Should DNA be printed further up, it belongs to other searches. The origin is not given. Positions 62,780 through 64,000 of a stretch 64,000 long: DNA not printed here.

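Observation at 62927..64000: PilO-like domain fused to a catalytically dead LytM domain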

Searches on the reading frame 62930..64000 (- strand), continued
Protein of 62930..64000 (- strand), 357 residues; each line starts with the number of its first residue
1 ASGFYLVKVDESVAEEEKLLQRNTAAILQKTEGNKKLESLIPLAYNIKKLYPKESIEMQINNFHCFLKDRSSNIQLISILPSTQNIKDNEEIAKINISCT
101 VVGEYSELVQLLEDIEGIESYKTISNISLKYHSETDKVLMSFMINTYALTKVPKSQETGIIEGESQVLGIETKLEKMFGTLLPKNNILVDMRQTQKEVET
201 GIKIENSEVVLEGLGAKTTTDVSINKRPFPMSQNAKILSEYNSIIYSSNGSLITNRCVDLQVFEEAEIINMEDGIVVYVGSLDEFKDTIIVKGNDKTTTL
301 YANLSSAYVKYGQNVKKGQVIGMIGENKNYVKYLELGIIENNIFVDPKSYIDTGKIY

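Call 22: search_protein_families(library=pfam, alignment_id=A2, max_evalue=0.1)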
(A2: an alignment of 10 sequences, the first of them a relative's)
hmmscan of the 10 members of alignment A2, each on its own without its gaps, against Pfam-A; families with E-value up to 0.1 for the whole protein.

A. member 1, P0001 (379 aa): 2 families
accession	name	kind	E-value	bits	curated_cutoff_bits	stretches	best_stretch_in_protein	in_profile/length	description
PF01551.29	Peptidase_M23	-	2.3e-16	60.2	28.7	1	278-369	4-96/96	Peptidase family M23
PF04350.18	PilO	-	0.0047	17.5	22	1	106-170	76-142/145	Pilus assembly protein, PilO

B. families by the number of members that match (of 10 scanned): 12 families
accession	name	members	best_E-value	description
PF01551.29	Peptidase_M23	10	2.2e-35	Peptidase family M23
PF04350.18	PilO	7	2.5e-08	Pilus assembly protein, PilO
PF10741.14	T2SSM_b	3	0.025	Type II secretion system (T2SS), protein M subtype b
PF20164.4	GspA_SrpA_N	1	0.00014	GspA/SrpA SigLec-like domain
PF05621.17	TniB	1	0.013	Bacterial TniB protein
PF01956.21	EMC3_TMCO1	1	0.026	Integral membrane protein EMC3/TMCO1-like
PF06556.16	ASFV_p27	1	0.029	IAP-like protein p27 C-terminus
PF22326.1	MMS21_N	1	0.052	E3 SUMO-protein ligase MMS21, N-terminal domain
PF23460.1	ZMYND8_CC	1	0.055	ZMYND8 protein coiled-coil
PF16829.10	ATR13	1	0.075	Avirulence protein ATR13, RxLR effector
PF00482.28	T2SSF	1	0.078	Type II secretion system (T2SS), protein F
PF16494.10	Na_Ca_ex_C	1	0.088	C-terminal extension of sodium/calcium exchanger domain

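Call 27: find_homologous_proteins(query=A2, max_evalue=1e-10)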
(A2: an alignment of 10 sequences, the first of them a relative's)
Query A2 (10 sequences) (379 aa, profile of the alignment): 8 proteins with E <= 1e-10 among 8000 candidates.
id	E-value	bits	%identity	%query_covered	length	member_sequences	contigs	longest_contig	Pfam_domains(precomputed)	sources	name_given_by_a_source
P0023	1.6e-125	437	22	70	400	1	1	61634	PF01551.30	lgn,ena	-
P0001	1.9e-121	424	100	100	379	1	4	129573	PF01551.30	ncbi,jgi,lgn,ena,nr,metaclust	ncbi:MAG TPA: hypothetical protein DEP72_02100 [Clostridiales bacterium]|nr:MAG: hypothetical protei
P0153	2.1e-18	85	25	25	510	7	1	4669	PF01551.30,PF07501.18,PF01476.27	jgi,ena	-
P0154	3.2e-16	77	23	35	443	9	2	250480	PF01551.30,PF19353.5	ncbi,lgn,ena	-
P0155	5.2e-16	77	33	24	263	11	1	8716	PF01551.30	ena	-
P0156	6.4e-16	76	34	18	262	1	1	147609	PF01551.30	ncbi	-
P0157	2.0e-14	72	32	25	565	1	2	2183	PF01551.30,PF04225.18,PF19425.5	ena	-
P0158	5.9e-13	67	32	19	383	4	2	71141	PF01551.30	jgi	-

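Call 29: find_encoding_contigs(protein=P0023, flank=10000, max_places=2)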
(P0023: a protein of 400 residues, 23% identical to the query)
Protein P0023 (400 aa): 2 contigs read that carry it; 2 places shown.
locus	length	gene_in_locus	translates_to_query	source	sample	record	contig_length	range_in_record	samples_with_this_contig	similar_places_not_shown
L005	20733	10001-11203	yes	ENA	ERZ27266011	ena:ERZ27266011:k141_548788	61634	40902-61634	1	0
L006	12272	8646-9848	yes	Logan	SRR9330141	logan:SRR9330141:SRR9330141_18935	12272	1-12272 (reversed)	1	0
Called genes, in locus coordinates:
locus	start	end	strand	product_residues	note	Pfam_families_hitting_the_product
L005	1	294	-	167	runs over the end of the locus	-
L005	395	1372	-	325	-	PF18897:Gp3-like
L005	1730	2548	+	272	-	PF00575:S1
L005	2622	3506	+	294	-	-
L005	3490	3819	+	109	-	PF13560:HTH_31, PF12844:HTH_19, PF13413:HTH_25 (weak), PF01381:HTH_3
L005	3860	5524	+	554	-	PF05157:MshEN, PF00437:T2SSE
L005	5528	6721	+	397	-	PF28597:T2SSF_N, PF00482:T2SSF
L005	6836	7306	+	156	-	-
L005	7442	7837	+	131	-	-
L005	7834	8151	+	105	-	-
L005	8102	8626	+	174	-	PF07963:N_methyl (weak)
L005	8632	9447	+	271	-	-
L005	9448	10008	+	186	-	-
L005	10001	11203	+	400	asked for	PF01551:Peptidase_M23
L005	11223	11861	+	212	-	PF07963:N_methyl (weak)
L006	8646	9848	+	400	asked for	PF01551:Peptidase_M23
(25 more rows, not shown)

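Call 36: find_related_loci(query=A4, collection=genome_contigs, flank=10000)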
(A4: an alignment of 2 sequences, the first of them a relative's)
Query A4 (379 aa) in genome_contigs; peptide patterns used: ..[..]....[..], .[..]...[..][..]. (x = any residue, [..] = any of these).
299 stretches matched a pattern; 1 encode a relative of the query (tblastn E <= 1e-3); 1 distinct loci.
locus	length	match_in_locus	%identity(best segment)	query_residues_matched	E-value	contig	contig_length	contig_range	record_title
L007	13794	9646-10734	47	17-379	2e-95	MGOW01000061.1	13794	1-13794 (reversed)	MAG: Clostridiales bacterium GWE2_32_10 gwe2_scaffold_3422, whole genome shotgun sequence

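Call 40: predict_structure(alignment_id=A2)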
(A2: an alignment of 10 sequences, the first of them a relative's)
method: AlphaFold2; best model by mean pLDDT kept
length: 379 residues; sequences in the alignment: 10
mean_pLDDT: 69.2   pTM: 0.38
mean pLDDT of the five models: 69.2, 68.5, 68.3, 68.0, 62.5
residues with pLDDT >= 90: 62; 70-90: 168; 50-70: 70; < 50: 79
segments of 3 or more residues with pLDDT < 50: 110-112, 169-210, 215-246
pLDDT, mean of each block of 10 residues (from residue 1): 67 83 76 77 84 76 61 61 77 77 62 62 80 77 69 70 62 32 27 30 37 47 34 27 48 91 79 76 91 93 84 88 92 91 86 84 85 88
secondary structure, 60 per line:
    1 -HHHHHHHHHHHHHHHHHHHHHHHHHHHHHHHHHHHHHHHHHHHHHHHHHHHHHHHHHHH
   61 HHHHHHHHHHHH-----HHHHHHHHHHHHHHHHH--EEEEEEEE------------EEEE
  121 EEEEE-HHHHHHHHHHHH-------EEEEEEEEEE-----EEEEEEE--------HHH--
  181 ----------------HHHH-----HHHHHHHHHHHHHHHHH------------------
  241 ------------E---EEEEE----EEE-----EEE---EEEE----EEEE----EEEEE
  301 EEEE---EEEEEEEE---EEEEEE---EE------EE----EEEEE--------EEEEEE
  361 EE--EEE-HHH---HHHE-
elements in order: H2-72 H78-94 E97-104 E117-125 H127-138 E146-155 E161-167 H197-200 H206-222 E257-261 E266-268 E274-276 E280-283 E288-291 E296-304 E308-315 E319-324 E342-346 E355-362 E365-367

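Call 42: fold_search(model_id=the predicted structure, library=pdb)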
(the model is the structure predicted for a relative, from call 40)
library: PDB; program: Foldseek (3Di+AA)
matches with E <= 10: 556; with E <= 0.001: 64
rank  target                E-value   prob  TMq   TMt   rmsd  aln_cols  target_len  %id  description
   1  8tzl_E                1.2e-08  1.00  0.29  0.32  15.0       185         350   15  Cryo-EM structure of Vibrio cholerae FtsE/FtsX/EnvC complex, full-length (released 2023-12-20)
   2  6jn7_A                1.5e-08  1.00  0.31  0.44  18.7       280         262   16  Structure of H216A mutant closed form peptidoglycan peptidase (released 2020-01-15)
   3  7qrl_C                1.6e-08  1.00  0.28  0.68   3.6       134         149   23  LytM domain of DipM, a coordinator of a complex net of autolysins in Caulobacter crescentus (released 2023-06-21)
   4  4rny_A                2.7e-08  1.00  0.26  0.27   5.4       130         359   23  Structure of Helicobacter pylori Csd3 from the orthorhombic crystal (released 2015-03-11)
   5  9k2v_A                3.2e-08  1.00  0.25  0.11  13.2       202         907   21  Cyanophage A4 pre-ejectosome (released 2025-04-09)
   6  6jn1_A                3.8e-08  1.00  0.30  0.43  17.6       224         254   17  Structure of H247A mutant peptidoglycan peptidase complex with penta peptide (released 2020-01-15)
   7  8c0j_B                4.2e-08  1.00  0.29  0.80   2.9       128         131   20  Structure of AmiB enzymatic domain bound to the EnvC LytM domain (released 2023-06-14)
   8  4qpb_B                4.2e-08  1.00  0.27  0.73   3.4       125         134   23  Catalytic domain of the antimicrobial peptidase lysostaphin from Staphylococcus simulans crystallized in the absence o (released 2014-07-09)
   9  7qrl_A                4.2e-08  1.00  0.28  0.70   3.9       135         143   24  LytM domain of DipM, a coordinator of a complex net of autolysins in Caulobacter crescentus (released 2023-06-21)
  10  6jmy                  4.2e-08  1.00  0.31  0.44  18.8       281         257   17  Structure of wild type closed form of peptidoglycan peptidase (released 2020-01-15)
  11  6jmz                  4.2e-08  1.00  0.31  0.44  18.4       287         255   15  Structure of H247A mutant open form peptidoglycan peptidase (released 2020-01-15)
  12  6jmx                  4.2e-08  1.00  0.29  0.42  17.9       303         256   14  Structure of open form of peptidoglycan peptidase (released 2020-01-15)
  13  4bh5_A                4.7e-08  1.00  0.29  0.82   2.7       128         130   20  LytM domain of EnvC, an activator of cell wall amidases in Escherichia coli (released 2013-07-03)
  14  9gy1                  6.6e-08  1.00  0.28  0.76   5.4       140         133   21  High resolution crystal structure of StM23 peptidoglycan hydrolase (released 2025-06-04)
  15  4qpb_A                7.8e-08  1.00  0.27  0.72   3.5       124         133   22  Catalytic domain of the antimicrobial peptidase lysostaphin from Staphylococcus simulans crystallized in the absence o (released 2014-07-09)
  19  5j1l_C                9.3e-08  1.00  0.28  0.62   3.4       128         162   21  Crystal structure of Csd1-Csd2 dimer I (released 2016-10-19)
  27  5j1l_D                2.2e-07  1.00  0.29  0.61   3.3       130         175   15  Crystal structure of Csd1-Csd2 dimer I (released 2016-10-19)
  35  5j1l_B                5.0e-07  1.00  0.28  0.54   4.2       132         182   18  Crystal structure of Csd1-Csd2 dimer I (released 2016-10-19)
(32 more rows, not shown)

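Call 46: list_cluster_members(proteins=[P0004, P0006, P0008, P0012, P0013, P0015, P0023, P0037, P0088])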
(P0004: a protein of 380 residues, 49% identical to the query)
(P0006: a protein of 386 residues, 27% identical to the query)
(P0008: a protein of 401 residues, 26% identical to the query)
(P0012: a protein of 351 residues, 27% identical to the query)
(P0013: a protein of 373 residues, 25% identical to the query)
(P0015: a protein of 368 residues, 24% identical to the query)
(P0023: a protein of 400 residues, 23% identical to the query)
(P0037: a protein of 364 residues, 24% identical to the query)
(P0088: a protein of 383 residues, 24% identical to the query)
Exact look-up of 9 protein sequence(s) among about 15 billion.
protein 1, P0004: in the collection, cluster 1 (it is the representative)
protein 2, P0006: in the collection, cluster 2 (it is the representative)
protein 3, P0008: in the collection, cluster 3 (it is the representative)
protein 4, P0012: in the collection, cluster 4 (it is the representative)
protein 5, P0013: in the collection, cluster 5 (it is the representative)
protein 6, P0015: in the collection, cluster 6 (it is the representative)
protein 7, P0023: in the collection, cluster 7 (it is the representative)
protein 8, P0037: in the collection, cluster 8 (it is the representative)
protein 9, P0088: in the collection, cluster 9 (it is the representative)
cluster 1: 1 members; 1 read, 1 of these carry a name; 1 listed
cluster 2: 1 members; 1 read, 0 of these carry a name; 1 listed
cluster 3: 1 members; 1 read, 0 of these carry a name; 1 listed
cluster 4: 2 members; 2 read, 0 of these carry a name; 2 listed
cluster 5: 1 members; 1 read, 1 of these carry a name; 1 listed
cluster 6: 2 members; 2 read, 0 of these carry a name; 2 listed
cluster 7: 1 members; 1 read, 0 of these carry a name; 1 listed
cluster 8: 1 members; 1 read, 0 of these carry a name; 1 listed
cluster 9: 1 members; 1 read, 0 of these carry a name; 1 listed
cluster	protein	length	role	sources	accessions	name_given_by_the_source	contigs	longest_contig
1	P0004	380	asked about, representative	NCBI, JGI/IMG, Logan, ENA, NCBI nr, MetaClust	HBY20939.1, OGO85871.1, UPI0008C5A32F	MAG: hypothetical protein A2Y24_08040 [Clostridiales bacterium GWE2_32_10] | status=active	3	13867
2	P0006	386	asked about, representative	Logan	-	-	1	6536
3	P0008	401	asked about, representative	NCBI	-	-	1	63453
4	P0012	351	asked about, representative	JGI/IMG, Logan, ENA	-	-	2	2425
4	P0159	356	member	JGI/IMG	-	-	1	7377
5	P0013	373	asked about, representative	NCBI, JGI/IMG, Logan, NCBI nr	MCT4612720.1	MAG: type 4a pilus biogenesis protein PilO [Clostridia bacterium] | Tfp pilus assembly protein PilO | type 4a pilus biogenesis protein PilO [Clostridia bacterium]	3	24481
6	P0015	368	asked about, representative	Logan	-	-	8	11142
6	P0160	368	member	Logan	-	-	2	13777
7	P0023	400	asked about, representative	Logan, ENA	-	-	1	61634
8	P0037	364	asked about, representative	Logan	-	-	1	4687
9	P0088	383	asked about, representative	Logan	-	-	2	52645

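Call 57: find_encoding_contigs(protein=P0013, flank=10000, max_places=1)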
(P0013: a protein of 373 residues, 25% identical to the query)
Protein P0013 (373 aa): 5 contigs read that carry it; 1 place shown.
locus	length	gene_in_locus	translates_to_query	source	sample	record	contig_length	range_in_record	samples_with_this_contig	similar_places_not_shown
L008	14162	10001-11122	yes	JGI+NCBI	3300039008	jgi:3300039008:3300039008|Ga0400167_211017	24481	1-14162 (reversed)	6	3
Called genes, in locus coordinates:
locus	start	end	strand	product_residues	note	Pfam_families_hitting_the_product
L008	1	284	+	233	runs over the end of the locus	-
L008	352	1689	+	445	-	PF00009:GTP_EFTU, PF00071:Ras (weak), PF01926:MMR_HSR1, PF02421:FeoB_N, PF00009:GTP_EFTU, PF01926:MMR_HSR1, PF02421:FeoB_N, PF14714:KH_dom-like, +5 more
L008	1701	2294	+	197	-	PF02660:G3P_acyltransf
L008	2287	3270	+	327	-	PF01210:NAD_Gly3P_dh_N, PF02558:ApbA (weak), PF03446:NAD_binding_2 (faint), PF03807:F420_oxidored, PF07479:NAD_Gly3P_dh_C, PF20618:GPD_NAD_C_bact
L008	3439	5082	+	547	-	PF05157:MshEN, PF00437:T2SSE, PF25199:nSTAND_NTPase5 (faint)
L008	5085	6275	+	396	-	PF00482:T2SSF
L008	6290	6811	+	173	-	PF07963:N_methyl (weak)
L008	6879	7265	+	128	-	-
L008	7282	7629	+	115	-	-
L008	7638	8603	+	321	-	PF07963:N_methyl (weak)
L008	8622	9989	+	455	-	-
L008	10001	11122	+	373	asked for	PF04350:PilO (faint), PF01551:Peptidase_M23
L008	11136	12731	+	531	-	-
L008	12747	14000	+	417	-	PF00395:SLH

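Call 58: find_encoding_contigs(protein=P0088, flank=10000, max_places=1)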
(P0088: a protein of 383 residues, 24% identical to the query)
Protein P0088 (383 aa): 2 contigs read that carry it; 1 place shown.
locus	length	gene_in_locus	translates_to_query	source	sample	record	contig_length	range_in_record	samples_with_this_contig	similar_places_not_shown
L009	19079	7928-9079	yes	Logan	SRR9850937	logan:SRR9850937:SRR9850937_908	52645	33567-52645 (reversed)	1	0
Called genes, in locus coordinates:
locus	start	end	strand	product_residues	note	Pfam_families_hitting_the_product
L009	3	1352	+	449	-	?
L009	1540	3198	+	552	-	PF05157:MshEN, PF00437:T2SSE, PF13401:AAA_22 (weak)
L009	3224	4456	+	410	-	PF28597:T2SSF_N (faint), PF00482:T2SSF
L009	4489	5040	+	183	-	PF07963:N_methyl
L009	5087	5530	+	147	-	PF07963:N_methyl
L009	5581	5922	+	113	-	-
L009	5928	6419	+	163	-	PF07963:N_methyl (weak)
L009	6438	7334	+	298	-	-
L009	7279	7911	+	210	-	PF05137:PilN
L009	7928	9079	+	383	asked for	PF01551:Peptidase_M23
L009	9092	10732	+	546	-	-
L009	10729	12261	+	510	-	-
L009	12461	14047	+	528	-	-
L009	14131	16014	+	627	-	PF03457:HA, PF04545:Sigma70_r4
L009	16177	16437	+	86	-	-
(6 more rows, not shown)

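Call 59: find_encoding_contigs(protein=P0008, flank=10000, max_places=1)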
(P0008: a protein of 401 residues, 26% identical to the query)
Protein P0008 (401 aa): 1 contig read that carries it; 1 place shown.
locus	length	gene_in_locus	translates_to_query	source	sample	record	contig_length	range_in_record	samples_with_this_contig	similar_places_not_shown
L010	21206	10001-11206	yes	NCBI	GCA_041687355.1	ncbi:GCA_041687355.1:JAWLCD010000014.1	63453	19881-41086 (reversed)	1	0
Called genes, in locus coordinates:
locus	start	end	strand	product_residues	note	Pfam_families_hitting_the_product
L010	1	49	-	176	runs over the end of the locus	PF07670:Gate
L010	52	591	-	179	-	PF07670:Gate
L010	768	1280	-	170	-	-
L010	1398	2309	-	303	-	PF03413:PepSY (weak)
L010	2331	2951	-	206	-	-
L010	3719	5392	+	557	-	PF05157:MshEN (weak), PF00437:T2SSE, PF13401:AAA_22 (faint)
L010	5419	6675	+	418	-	PF28597:T2SSF_N (weak), PF00482:T2SSF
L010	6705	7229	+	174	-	PF07963:N_methyl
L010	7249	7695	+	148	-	-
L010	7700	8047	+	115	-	-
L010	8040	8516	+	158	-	-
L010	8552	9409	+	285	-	-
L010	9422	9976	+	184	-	-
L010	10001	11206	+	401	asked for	PF04350:PilO (faint), PF01551:Peptidase_M23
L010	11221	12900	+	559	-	-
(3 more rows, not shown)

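Call 60: find_encoding_contigs(protein=P0015, flank=10000, max_places=1)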
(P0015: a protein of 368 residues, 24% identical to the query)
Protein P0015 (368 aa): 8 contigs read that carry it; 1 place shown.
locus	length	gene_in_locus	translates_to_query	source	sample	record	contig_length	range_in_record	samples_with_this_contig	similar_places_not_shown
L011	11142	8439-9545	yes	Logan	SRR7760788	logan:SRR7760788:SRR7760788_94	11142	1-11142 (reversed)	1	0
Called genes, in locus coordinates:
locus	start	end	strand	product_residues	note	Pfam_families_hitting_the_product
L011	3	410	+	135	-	?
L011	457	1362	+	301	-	-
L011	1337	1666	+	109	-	PF13560:HTH_31, PF12844:HTH_19, PF01381:HTH_3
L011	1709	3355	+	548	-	PF05157:MshEN, PF00437:T2SSE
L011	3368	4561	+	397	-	PF28597:T2SSF_N, PF00482:T2SSF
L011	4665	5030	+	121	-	-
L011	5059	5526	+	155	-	PF07963:N_methyl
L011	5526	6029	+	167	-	PF07963:N_methyl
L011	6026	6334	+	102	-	-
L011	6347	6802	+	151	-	PF07963:N_methyl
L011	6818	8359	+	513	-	PF05137:PilN (weak)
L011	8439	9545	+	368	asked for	PF04350:PilO, PF01551:Peptidase_M23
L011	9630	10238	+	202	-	PF07963:N_methyl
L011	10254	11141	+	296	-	?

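Call 61: find_encoding_contigs(protein=P0006, flank=10000, max_places=1)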
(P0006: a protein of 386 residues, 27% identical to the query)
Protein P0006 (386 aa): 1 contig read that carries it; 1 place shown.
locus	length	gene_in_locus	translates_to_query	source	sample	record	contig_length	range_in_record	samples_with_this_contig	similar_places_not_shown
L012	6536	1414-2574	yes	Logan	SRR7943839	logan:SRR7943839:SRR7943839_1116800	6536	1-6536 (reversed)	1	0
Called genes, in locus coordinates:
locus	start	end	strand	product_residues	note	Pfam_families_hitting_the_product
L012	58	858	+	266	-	-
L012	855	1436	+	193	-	PF05137:PilN (weak)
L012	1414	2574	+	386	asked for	PF01551:Peptidase_M23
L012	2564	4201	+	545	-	-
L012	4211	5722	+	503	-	PF00395:SLH (weak)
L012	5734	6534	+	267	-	?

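Call 72: search_solved_structures(query=A5, max_evalue=1)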
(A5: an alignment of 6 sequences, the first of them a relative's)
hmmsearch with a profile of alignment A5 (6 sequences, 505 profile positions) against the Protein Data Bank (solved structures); distinct sequences matched with E-value up to 1: 7.
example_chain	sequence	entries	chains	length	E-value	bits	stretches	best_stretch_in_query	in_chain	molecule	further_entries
3pyw_A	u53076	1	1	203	0.042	15.7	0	340-462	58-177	S-layer protein sap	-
6bt4_A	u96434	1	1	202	0.058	15.2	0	340-462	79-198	S-layer protein sap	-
8bz2_A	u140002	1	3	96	0.089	14.6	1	416-474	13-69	S-layer homology domain-containing protein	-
6cwc_A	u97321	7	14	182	0.27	13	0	355-454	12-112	Surface (S-) layer glycoprotein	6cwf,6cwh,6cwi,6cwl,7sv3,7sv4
1xip_A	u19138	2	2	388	0.39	12.5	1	376-465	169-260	Nucleoporin NUP159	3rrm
6cwm_A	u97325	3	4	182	0.57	12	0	355-454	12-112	Surface (S-) layer glycoprotein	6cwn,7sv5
6cwr_A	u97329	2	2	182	0.58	11.9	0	355-454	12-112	Surface (S-) layer glycoprotein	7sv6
